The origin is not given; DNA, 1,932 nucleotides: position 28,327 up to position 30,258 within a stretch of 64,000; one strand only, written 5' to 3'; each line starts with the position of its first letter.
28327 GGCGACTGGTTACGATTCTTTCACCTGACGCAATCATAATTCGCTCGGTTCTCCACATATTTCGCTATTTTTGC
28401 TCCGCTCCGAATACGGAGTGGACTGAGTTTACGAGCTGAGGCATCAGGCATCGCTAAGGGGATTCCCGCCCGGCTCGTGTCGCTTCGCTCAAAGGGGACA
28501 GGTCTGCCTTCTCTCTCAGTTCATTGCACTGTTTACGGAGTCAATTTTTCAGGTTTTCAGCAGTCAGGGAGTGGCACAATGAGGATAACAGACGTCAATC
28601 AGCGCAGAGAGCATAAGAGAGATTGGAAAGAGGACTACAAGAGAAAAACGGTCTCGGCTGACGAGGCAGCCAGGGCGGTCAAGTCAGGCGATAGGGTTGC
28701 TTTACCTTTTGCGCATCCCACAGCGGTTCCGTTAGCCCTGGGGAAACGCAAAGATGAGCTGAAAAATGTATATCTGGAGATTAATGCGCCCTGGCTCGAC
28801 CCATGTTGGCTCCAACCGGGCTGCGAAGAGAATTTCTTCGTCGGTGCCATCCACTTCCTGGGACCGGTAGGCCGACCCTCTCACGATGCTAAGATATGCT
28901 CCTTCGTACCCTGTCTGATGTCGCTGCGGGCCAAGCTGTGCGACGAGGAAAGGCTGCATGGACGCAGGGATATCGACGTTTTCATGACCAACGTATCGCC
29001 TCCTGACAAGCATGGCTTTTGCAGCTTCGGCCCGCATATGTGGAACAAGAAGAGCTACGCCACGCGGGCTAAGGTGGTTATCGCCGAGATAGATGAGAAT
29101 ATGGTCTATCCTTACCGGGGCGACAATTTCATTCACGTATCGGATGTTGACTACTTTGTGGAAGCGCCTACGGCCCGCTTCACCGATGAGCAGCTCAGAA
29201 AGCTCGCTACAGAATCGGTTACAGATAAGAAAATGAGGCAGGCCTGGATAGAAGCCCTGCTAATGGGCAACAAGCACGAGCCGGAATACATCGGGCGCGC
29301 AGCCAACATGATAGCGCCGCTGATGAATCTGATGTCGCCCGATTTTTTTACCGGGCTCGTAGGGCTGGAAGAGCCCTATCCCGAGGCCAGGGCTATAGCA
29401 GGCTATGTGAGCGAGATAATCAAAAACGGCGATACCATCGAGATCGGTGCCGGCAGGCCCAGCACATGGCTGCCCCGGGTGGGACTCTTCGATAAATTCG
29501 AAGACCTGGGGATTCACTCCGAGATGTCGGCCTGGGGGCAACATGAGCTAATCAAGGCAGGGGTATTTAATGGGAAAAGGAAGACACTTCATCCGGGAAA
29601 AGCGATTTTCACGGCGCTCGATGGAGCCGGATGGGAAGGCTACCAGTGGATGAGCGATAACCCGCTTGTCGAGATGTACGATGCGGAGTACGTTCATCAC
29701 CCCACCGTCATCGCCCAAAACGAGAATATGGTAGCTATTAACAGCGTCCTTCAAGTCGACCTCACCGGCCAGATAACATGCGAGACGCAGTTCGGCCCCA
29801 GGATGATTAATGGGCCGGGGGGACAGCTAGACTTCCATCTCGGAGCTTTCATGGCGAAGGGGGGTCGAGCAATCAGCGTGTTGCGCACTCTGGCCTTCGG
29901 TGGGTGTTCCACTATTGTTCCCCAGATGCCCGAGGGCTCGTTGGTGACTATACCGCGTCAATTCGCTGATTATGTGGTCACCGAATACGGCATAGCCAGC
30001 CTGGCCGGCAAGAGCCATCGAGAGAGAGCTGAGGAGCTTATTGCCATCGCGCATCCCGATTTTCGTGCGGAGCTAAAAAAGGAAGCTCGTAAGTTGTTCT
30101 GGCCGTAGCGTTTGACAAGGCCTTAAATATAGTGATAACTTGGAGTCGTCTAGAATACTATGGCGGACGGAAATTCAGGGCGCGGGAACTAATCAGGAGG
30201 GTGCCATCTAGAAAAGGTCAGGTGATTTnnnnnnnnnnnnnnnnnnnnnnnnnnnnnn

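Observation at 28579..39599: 2-Hydroxyacyl-CoA-dehydratase-type gene cluster with OFOR, TPP enzyme, D-2-hydroxyacid dehydrogenase and ferredoxin, but no activator ATPase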

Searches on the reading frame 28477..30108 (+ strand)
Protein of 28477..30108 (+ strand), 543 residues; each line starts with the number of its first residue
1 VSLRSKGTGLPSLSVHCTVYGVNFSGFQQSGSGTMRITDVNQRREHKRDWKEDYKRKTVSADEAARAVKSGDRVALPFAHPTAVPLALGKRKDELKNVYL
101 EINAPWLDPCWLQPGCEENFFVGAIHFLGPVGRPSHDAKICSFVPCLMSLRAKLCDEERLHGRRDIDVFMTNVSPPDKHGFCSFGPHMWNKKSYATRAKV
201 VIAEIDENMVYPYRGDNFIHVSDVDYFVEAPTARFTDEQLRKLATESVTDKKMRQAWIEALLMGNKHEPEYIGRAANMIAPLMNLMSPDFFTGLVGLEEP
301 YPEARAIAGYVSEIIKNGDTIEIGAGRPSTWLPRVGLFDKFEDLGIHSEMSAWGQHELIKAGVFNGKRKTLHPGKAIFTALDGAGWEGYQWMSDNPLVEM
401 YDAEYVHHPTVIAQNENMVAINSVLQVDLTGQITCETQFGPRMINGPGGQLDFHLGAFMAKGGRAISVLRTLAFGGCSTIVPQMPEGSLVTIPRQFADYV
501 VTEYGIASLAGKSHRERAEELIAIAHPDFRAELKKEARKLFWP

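Call 3: search_protein_families(library=pfam, proteins=[window:28477-30108:+])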
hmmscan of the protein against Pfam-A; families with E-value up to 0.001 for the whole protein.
window:28477-30108:+ (543 aa): 2 families
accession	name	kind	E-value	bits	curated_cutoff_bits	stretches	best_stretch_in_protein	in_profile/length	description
PF13336.12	AcetylCoA_hyd_C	-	9.7e-54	181.9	23.7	1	389-537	6-154/154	Acetyl-CoA hydrolase/transferase C-terminal domain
PF02550.21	AcetylCoA_hydro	-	9.3e-13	49.1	24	1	51-231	2-190/198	Acetyl-CoA hydrolase/transferase N-terminal domain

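Call 4: search_protein_families(library=ncbifam, proteins=[window:28477-30108:+])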
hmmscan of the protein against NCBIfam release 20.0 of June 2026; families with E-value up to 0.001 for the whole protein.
window:28477-30108:+ (543 aa): 4 families
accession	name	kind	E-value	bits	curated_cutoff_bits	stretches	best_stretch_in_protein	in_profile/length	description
TIGR03948.1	butyr_acet_CoA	equivalog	5.6e-63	213.2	674.8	2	305-540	200-437/445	butyryl-CoA:acetate CoA-transferase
NF053666.1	BtrAceCoATfers1341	equivalog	3.1e-18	65.9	740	1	402-534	331-456/492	butyryl-CoA:acetate CoA transferase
TIGR03458.1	YgfH_subfam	subfamily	2.9e-16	59.2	658.7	1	404-535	333-457/489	succinate CoA transferase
NF053853.1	ScActCoATferScpC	equivalog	1.6e-15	56.9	500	1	402-535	335-461/493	succinyl-CoA:acetate CoA-transferase ScpC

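Call 26: search_solved_structures(query=window:28477-30108:+, max_evalue=1e-10)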
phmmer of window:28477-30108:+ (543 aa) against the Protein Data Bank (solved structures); distinct sequences matched with E-value up to 1e-10: 13.
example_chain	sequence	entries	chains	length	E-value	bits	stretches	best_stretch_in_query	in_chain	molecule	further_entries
3eh7_A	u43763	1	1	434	4.6e-79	269.8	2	305-541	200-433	4-hydroxybutyrate CoA-transferase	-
3d3u_A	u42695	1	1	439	6.2e-71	242.9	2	311-541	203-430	4-hydroxybutyrate CoA-transferase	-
9vag_F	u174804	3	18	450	3.3e-68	233.9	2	304-535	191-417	4-hydroxybutyrate coenzyme A transferase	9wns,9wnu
3gk7_A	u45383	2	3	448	1.2e-67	232.1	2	304-541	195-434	4-Hydroxybutyrate CoA-transferase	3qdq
2oas_A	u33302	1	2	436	1.1e-56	195.8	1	305-539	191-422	4-hydroxybutyrate coenzyme A transferase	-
4n8j_A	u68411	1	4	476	3.1e-52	181.2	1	300-540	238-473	Putative 4-hydroxybutyrate coenzyme A transferase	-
4n8h_A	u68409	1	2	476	3.5e-52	181.1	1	300-540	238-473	4-hydroxybutyrate coenzyme A transferase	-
4n8i_A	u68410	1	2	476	5.5e-52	180.4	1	300-540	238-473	4-hydroxybutyrate coenzyme A transferase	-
3qli_A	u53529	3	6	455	5.9e-52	180.3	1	300-540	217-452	Coenzyme A transferase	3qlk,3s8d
4n8l_A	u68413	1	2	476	1.1e-51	179.4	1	300-540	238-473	Putative 4-hydroxybutyrate coenzyme A transferase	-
4n8k_A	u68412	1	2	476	2.8e-51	178.1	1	300-540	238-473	Putative 4-hydroxybutyrate coenzyme A transferase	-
2g39_A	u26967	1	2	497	1.9e-11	46.6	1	336-533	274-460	Acetyl-CoA hydrolase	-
2nvv_A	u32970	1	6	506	4e-11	45.5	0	402-534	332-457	Acetyl-CoA hydrolase/transferase family protein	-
